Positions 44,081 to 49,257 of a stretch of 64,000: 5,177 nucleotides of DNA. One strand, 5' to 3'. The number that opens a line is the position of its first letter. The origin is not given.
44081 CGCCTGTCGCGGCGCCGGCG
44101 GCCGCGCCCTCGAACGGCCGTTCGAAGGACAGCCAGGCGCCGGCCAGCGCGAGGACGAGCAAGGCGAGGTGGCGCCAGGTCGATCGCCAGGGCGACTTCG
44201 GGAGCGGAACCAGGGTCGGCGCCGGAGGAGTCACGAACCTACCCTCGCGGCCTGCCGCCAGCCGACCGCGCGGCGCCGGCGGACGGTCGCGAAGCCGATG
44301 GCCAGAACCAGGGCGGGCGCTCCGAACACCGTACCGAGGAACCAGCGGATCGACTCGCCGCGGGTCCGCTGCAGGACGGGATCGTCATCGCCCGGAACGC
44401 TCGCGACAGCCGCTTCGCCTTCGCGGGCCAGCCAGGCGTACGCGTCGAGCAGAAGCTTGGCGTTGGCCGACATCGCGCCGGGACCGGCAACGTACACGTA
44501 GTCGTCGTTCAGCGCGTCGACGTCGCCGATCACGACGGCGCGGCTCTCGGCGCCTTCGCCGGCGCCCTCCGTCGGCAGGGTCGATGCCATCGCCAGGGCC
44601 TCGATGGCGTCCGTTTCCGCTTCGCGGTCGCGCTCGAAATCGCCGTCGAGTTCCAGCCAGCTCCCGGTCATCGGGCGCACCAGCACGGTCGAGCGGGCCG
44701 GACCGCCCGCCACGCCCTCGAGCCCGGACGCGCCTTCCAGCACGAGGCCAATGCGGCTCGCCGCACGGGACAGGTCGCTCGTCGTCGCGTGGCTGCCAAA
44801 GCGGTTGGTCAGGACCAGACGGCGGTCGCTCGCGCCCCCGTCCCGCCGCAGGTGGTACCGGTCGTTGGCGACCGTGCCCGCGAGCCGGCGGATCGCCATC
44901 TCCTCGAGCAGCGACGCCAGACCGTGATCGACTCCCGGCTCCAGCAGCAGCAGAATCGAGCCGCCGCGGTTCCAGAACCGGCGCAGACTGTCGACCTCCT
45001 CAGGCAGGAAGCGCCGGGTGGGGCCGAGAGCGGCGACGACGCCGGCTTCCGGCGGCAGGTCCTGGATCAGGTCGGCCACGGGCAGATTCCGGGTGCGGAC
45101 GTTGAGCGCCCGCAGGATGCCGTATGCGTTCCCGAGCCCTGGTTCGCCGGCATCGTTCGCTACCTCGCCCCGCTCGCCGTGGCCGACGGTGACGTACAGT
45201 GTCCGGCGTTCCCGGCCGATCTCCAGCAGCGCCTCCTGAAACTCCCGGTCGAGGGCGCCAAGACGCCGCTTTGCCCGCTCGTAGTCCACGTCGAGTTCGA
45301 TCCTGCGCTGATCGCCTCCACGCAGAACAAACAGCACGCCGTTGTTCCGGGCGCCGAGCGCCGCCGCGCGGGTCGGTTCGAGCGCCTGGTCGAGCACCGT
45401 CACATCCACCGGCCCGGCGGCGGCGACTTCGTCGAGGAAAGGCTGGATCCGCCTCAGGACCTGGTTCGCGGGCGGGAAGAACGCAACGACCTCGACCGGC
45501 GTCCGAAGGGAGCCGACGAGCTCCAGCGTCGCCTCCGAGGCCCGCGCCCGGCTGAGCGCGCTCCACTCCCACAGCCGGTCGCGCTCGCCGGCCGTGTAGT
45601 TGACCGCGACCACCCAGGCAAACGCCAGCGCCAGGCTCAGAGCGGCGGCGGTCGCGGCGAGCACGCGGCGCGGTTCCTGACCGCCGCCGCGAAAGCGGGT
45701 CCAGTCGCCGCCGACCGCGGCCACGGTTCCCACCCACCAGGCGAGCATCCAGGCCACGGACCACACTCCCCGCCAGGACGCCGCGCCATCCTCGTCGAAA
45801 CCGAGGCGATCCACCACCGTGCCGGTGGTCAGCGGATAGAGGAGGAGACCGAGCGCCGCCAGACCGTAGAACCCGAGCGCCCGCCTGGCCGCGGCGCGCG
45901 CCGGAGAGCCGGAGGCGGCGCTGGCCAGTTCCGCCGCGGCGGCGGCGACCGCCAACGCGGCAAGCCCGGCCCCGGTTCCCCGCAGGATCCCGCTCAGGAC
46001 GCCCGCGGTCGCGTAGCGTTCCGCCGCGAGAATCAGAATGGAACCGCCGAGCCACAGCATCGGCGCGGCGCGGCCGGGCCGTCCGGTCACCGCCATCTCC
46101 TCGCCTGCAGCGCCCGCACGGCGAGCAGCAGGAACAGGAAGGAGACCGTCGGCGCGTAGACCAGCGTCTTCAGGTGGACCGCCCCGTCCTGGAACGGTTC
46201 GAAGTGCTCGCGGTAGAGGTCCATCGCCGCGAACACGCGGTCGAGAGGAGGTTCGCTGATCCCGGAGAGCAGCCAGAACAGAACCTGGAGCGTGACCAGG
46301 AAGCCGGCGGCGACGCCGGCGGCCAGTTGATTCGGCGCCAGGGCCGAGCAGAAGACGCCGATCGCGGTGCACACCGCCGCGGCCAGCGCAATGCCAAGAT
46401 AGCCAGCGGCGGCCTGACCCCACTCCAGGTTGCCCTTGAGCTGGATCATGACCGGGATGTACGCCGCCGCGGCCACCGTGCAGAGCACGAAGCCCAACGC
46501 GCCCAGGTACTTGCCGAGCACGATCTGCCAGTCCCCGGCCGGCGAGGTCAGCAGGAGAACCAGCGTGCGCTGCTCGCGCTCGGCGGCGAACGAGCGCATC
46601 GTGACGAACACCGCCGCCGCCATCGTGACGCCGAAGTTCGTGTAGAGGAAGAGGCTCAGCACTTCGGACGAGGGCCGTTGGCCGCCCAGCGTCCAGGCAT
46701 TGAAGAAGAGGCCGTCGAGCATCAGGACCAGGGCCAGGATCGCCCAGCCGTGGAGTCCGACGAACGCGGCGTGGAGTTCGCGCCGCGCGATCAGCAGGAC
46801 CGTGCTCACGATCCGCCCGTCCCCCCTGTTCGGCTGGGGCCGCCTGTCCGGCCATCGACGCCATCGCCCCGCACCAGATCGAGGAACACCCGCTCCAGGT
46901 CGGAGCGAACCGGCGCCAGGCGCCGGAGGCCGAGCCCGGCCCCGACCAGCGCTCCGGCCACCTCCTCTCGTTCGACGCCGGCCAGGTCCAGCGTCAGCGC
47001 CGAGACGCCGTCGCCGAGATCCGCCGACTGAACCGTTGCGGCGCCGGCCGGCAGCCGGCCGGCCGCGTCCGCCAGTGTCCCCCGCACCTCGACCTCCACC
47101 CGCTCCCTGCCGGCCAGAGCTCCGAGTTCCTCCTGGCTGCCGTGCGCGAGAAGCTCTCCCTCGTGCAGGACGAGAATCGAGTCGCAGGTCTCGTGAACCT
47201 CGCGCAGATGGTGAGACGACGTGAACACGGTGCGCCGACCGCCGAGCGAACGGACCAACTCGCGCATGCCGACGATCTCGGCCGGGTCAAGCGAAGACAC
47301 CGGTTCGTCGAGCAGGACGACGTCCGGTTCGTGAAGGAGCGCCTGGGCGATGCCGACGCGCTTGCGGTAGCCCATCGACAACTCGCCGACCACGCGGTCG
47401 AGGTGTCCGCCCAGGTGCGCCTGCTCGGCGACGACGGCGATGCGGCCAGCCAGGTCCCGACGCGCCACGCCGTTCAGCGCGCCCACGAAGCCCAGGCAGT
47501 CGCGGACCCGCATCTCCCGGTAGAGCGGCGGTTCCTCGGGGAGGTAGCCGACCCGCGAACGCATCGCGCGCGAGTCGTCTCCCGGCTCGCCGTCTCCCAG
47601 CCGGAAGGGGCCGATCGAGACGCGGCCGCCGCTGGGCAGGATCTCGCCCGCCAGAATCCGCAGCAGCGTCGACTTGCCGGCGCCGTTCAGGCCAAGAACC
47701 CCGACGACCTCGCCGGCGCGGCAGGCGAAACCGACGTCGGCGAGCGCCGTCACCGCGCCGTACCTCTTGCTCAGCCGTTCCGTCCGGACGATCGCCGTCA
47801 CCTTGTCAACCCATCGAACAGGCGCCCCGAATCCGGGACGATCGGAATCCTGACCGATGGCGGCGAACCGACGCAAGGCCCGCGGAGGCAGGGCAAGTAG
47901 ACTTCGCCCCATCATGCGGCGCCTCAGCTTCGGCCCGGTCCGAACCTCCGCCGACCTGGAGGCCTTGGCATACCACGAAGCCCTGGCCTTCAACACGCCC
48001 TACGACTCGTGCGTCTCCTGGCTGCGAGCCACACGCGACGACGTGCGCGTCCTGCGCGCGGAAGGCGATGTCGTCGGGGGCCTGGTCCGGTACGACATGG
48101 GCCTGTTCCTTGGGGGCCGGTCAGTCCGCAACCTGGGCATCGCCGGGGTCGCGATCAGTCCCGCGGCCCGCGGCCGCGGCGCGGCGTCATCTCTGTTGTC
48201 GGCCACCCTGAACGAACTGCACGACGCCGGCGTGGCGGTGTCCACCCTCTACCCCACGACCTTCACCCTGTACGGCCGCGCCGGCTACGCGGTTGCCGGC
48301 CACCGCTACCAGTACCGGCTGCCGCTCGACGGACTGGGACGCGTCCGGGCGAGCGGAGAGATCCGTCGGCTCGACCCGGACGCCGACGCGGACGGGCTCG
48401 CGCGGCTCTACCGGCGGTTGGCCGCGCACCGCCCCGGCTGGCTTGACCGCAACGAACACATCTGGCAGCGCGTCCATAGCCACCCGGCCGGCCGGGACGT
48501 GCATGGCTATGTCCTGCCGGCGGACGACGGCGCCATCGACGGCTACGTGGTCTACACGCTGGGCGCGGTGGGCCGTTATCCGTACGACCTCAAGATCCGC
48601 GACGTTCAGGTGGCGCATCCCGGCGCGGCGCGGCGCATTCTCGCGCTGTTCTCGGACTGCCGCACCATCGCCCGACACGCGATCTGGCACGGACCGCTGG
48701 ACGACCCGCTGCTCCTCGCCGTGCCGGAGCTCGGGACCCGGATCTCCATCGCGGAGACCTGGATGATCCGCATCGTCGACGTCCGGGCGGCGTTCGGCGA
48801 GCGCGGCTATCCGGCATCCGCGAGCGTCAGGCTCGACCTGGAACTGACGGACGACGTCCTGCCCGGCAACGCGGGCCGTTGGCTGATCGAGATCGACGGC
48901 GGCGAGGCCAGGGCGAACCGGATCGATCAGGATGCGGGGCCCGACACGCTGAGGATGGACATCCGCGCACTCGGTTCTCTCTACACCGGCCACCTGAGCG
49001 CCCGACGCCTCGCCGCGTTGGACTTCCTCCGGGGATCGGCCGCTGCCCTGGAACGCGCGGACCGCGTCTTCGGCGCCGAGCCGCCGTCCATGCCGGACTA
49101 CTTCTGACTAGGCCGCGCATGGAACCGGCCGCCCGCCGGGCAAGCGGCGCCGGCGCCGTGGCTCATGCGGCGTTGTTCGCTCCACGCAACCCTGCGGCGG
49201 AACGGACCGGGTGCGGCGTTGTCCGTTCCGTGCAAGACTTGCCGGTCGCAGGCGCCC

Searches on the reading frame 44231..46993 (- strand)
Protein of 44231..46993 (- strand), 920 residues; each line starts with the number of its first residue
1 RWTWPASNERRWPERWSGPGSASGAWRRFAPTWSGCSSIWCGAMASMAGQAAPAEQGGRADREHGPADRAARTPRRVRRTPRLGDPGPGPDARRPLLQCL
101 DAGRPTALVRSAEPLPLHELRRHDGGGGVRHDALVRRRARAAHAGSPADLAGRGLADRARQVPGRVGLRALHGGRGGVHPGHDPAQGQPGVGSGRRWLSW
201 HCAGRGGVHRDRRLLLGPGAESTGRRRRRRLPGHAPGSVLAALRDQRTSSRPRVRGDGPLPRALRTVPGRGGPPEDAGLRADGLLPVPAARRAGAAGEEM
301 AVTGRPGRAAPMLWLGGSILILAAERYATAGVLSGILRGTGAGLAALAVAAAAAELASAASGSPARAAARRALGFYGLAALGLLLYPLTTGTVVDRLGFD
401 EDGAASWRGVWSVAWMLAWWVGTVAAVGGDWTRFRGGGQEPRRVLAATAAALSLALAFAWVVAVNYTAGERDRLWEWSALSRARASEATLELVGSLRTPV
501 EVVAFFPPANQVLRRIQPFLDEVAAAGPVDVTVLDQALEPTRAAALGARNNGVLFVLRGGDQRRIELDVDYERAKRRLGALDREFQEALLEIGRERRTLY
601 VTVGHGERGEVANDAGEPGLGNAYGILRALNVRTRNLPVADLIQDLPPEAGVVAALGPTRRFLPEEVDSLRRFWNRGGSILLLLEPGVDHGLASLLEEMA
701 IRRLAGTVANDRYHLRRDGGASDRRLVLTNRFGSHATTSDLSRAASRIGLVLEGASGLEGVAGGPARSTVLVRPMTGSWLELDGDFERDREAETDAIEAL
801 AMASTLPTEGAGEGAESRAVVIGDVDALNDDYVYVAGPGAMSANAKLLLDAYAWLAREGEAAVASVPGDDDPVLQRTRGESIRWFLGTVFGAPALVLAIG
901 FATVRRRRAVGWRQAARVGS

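Call 19: search_protein_families(library=pfam, proteins=[window:44231-46993:-], max_evalue=0.001)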
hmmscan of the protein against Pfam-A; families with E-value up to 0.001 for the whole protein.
window:44231-46993:- (920 aa): 1 family
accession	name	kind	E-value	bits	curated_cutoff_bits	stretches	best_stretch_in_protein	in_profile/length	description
PF09822.16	ABC_transp_aux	-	1.7e-07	31.3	34.7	1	596-832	1-263/288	ABC-type uncharacterized transport system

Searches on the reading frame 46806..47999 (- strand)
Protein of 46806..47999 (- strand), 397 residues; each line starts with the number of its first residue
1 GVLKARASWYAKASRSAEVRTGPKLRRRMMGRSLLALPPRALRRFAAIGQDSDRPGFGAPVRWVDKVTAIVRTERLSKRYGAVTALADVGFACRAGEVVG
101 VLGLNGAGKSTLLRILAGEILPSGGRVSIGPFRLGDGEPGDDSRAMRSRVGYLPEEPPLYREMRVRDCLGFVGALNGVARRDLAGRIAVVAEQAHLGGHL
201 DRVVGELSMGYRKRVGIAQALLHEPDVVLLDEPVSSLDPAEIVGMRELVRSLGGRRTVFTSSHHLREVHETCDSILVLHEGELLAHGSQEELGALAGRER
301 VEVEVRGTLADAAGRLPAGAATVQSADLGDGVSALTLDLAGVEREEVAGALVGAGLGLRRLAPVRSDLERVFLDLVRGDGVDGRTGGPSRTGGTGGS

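Call 19: search_protein_families(library=pfam, proteins=[window:46806-47999:-], max_evalue=0.001)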
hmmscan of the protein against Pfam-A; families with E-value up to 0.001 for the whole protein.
window:46806-47999:- (397 aa): 2 families
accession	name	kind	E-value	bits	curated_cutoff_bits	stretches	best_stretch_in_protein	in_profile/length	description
PF00005.33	ABC_tran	-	2.1e-27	96.8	25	1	87-234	2-136/137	ABC transporter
PF13304.12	AAA_21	-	9.6e-09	36.2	27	1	204-264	235-299/304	AAA domain, putative AbiEii toxin, Type IV TA system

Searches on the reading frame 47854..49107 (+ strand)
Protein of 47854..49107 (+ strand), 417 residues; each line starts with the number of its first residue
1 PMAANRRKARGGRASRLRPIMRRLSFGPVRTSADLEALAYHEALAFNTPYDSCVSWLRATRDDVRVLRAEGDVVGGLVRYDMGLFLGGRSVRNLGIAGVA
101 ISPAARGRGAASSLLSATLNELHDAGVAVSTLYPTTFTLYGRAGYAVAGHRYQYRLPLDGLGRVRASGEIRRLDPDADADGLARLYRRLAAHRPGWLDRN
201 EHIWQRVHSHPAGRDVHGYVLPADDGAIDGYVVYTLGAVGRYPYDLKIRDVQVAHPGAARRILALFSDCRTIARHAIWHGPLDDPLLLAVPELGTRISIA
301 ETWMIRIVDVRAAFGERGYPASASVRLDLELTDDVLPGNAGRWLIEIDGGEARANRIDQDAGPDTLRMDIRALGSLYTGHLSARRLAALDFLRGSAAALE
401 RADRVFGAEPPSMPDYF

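Call 19: search_protein_families(library=pfam, proteins=[window:47854-49107:+], max_evalue=0.001)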
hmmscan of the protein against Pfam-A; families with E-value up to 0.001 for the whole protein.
window:47854-49107:+ (417 aa): 5 families
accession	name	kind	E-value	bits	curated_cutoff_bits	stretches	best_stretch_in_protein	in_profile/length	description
PF13530.11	SCP2_2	-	3.6e-23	82.6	23.2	1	310-414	1-105/105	Sterol carrier protein domain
PF17668.7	Acetyltransf_17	-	1.8e-17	64.5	25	1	195-307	1-114/114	Acetyltransferase (GNAT) domain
PF13527.13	Acetyltransf_9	-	1.5e-16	61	25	1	57-147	36-126/127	Acetyltransferase (GNAT) domain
PF00583.31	Acetyltransf_1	-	0.00023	21.8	20.7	1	63-127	34-93/116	Acetyltransferase (GNAT) family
PF13508.13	Acetyltransf_7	-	0.00052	20.8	27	0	66-146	7-83/84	Acetyltransferase (GNAT) domain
